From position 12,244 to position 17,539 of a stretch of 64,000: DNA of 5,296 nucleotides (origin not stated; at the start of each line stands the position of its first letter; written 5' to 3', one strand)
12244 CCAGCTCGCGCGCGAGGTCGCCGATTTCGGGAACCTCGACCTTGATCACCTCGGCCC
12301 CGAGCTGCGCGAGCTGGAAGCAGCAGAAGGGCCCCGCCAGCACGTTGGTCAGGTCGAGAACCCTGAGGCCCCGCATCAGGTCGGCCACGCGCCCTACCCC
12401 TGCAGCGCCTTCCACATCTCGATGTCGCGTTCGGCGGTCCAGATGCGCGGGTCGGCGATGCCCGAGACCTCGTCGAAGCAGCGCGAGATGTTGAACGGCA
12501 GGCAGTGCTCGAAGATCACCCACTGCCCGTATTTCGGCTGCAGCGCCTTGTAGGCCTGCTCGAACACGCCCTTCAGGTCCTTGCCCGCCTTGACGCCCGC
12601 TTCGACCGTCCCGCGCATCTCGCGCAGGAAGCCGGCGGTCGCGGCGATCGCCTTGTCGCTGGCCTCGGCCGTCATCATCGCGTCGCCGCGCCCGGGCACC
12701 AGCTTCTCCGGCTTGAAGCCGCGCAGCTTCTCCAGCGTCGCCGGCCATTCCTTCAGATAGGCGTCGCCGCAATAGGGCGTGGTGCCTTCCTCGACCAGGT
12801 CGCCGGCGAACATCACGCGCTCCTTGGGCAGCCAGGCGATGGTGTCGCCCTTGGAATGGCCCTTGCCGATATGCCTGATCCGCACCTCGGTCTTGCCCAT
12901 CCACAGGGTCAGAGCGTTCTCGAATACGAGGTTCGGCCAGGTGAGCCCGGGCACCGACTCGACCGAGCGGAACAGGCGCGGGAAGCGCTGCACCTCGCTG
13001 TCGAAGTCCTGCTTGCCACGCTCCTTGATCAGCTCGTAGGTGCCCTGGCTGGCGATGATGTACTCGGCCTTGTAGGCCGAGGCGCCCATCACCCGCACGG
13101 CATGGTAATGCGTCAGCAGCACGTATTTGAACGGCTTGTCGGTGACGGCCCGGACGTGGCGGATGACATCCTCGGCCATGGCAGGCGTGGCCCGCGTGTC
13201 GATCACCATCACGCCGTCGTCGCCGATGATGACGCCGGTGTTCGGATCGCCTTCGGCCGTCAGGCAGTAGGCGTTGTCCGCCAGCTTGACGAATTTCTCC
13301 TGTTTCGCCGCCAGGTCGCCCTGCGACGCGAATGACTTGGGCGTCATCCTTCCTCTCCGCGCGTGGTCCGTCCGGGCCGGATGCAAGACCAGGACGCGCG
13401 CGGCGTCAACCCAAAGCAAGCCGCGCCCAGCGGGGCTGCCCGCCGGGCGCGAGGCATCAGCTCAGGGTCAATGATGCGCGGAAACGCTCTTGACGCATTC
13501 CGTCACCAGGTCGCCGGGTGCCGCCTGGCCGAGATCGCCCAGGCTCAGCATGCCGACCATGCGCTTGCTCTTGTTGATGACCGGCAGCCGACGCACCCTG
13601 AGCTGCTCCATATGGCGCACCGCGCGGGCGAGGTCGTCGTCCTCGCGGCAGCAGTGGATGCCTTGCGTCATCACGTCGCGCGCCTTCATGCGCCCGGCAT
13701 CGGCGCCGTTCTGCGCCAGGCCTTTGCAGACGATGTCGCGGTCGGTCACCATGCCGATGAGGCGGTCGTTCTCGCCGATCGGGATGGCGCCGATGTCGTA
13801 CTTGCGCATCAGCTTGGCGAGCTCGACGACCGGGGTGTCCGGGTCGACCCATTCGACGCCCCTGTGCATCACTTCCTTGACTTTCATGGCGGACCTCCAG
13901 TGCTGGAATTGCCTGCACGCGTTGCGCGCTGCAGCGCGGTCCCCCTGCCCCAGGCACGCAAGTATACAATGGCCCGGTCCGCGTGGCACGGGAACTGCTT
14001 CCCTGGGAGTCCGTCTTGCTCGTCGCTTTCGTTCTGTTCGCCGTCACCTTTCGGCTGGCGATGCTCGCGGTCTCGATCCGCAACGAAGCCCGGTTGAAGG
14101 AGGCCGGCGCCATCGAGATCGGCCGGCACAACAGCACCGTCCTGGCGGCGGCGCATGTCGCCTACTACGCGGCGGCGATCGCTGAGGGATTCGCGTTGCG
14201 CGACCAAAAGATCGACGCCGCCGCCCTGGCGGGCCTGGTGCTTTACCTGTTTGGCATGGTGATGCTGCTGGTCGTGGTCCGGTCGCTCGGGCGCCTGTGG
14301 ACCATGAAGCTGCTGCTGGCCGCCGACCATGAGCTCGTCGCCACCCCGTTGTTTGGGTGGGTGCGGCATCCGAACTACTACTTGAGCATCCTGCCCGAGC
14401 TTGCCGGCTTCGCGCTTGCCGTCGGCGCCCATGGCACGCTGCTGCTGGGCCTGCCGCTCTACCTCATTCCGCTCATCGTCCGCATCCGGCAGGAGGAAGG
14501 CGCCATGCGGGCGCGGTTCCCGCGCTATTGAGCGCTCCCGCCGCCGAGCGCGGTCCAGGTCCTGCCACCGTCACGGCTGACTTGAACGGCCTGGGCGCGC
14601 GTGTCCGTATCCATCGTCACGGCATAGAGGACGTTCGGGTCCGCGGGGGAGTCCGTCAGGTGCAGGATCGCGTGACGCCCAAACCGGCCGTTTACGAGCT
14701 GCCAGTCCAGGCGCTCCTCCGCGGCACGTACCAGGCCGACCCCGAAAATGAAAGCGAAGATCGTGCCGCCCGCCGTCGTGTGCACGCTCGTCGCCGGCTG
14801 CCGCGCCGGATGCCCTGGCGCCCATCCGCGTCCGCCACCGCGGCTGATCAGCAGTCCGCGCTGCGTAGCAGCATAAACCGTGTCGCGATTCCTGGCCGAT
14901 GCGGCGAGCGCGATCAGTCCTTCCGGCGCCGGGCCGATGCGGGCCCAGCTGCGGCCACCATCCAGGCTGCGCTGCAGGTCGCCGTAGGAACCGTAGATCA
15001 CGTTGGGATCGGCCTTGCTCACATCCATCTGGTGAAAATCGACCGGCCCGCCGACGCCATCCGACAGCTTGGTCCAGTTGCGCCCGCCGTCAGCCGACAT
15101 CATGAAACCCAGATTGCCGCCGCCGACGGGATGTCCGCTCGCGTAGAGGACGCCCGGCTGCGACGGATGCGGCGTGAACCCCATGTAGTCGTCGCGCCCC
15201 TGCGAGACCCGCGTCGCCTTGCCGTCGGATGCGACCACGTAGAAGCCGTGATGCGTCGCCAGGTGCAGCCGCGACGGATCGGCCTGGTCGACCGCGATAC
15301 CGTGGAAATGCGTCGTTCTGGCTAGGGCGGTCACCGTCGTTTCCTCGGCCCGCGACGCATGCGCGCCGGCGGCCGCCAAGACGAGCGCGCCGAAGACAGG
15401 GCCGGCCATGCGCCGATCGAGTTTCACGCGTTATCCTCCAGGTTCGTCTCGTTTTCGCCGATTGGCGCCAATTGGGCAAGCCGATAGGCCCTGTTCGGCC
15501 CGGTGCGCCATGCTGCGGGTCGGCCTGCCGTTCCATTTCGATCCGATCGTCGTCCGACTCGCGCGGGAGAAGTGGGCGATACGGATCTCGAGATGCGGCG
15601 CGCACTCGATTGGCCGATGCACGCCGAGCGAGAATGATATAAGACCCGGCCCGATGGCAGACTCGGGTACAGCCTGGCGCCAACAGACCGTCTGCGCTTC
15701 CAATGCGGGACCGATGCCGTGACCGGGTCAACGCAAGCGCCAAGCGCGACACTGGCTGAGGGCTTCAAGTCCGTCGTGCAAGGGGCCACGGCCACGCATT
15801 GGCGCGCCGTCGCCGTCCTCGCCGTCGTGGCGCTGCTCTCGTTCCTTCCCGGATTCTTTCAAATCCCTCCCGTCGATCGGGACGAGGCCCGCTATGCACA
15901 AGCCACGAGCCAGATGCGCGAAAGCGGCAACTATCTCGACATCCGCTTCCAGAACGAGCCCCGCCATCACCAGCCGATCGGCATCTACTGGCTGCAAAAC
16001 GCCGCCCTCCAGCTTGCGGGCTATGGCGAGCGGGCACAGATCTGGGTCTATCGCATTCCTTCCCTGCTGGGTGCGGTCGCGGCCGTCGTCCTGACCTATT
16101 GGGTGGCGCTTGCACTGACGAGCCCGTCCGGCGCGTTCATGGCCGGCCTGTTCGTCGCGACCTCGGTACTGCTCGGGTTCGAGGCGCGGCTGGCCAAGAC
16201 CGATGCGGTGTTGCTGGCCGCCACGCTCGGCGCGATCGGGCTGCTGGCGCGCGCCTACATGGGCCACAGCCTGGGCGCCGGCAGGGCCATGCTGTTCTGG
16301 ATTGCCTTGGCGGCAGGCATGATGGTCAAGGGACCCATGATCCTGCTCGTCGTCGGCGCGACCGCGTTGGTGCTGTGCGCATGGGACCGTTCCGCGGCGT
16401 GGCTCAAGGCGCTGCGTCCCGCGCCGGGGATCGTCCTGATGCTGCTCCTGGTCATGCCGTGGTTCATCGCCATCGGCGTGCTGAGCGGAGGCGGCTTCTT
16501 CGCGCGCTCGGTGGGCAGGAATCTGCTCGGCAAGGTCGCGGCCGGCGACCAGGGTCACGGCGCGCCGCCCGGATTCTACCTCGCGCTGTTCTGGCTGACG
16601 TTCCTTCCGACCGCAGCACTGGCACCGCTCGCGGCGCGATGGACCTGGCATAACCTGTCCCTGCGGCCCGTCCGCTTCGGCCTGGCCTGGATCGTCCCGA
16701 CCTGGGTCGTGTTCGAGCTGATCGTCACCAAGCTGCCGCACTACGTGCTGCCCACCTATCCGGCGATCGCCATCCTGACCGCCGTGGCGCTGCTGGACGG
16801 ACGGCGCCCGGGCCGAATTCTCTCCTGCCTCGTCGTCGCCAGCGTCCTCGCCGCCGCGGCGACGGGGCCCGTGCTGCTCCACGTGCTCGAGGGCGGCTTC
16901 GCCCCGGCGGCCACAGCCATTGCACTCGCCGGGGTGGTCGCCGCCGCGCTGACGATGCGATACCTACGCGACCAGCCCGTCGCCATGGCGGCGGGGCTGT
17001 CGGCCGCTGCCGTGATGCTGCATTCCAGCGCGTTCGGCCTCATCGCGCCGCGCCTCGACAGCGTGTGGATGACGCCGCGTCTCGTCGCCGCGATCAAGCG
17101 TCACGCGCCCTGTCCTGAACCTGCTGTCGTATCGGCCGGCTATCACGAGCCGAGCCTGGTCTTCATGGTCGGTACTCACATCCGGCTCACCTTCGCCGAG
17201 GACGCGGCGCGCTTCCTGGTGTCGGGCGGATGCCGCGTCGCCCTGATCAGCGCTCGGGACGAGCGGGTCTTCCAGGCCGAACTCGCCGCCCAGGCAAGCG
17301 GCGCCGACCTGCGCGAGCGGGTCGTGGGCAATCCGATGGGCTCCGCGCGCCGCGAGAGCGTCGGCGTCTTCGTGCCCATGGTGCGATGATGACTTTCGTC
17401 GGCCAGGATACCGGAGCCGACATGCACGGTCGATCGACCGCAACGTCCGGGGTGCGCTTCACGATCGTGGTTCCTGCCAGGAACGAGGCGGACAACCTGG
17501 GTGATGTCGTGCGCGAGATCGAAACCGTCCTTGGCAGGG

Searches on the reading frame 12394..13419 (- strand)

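Call 34: search_protein_families(library=pfam, proteins=[window:12394-13419:-], max_evalue=0.00001)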
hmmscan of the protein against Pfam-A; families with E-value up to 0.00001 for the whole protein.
window:12394-13419:- (341 aa): 1 family
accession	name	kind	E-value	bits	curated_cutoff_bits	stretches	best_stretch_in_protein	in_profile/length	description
PF00753.33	Lactamase_B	-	6.5e-16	59.3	22.7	1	57-243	4-195/196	Metallo-beta-lactamase superfamily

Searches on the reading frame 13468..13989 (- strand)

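Call 35: search_protein_families(library=pfam, proteins=[window:13468-13989:-], max_evalue=0.00001)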
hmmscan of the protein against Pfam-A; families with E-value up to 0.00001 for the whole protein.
window:13468-13989:- (173 aa): 1 family
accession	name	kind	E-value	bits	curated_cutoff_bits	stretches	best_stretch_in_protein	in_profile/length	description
PF00571.33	CBS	-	1.1e-28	99.7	24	2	37-87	1-52/57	CBS domain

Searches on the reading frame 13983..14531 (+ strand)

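Call 35: search_protein_families(library=pfam, proteins=[window:13983-14531:+], max_evalue=0.00001)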
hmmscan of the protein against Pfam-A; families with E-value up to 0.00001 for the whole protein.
window:13983-14531:+ (182 aa): 2 families
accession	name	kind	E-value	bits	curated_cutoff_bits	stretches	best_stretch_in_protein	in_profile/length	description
PF04140.19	ICMT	-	1e-20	74.4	24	1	86-175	3-93/95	Isoprenylcysteine carboxyl methyltransferase (ICMT) family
PF04191.18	PEMT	-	2.9e-06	28.1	25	1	82-179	4-102/105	Phospholipid methyltransferase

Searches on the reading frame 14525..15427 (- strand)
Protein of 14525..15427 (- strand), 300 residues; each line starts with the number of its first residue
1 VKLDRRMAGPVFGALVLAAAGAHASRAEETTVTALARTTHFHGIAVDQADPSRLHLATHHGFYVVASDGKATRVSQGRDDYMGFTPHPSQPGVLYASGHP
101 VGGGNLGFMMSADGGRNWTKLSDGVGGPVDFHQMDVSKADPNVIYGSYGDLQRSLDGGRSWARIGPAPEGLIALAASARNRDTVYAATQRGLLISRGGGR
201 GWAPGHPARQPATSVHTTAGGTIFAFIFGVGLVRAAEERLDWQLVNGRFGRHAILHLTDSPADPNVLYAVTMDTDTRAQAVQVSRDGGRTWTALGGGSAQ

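Call 35: search_protein_families(library=pfam, proteins=[window:14525-15427:-], max_evalue=0.00001)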
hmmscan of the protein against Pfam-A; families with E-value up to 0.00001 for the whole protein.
window:14525-15427:- (300 aa): 1 family
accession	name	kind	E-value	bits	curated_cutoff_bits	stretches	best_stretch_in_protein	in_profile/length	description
PF02012.26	BNR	-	3.7e-08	32.6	27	0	282-292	1-11/12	BNR/Asp-box repeat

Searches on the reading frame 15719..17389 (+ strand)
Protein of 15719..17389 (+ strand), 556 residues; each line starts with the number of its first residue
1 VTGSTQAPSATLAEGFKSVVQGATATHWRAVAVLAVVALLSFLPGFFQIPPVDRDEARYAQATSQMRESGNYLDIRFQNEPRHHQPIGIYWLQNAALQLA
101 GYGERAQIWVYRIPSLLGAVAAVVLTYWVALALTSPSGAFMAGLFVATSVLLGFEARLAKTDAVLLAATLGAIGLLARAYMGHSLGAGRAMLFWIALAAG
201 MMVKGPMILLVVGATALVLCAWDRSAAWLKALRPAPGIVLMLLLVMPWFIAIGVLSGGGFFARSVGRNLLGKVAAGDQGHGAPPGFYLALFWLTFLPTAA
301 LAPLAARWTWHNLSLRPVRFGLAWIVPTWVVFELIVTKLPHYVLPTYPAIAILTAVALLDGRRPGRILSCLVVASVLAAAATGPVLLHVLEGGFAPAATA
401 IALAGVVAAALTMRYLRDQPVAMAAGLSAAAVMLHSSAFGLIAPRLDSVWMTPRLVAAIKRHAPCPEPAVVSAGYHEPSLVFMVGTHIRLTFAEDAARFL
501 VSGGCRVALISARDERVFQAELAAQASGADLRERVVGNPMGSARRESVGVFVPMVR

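Call 35: search_protein_families(library=pfam, proteins=[window:15719-17389:+], max_evalue=0.00001)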
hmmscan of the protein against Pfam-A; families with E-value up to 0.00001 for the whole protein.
window:15719-17389:+ (556 aa): 1 family
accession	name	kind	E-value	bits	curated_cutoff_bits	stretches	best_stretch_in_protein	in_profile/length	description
PF13231.12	PMT_2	-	2.1e-10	41.5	26.1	1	85-250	2-159/160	Dolichyl-phosphate-mannose-protein mannosyltransferase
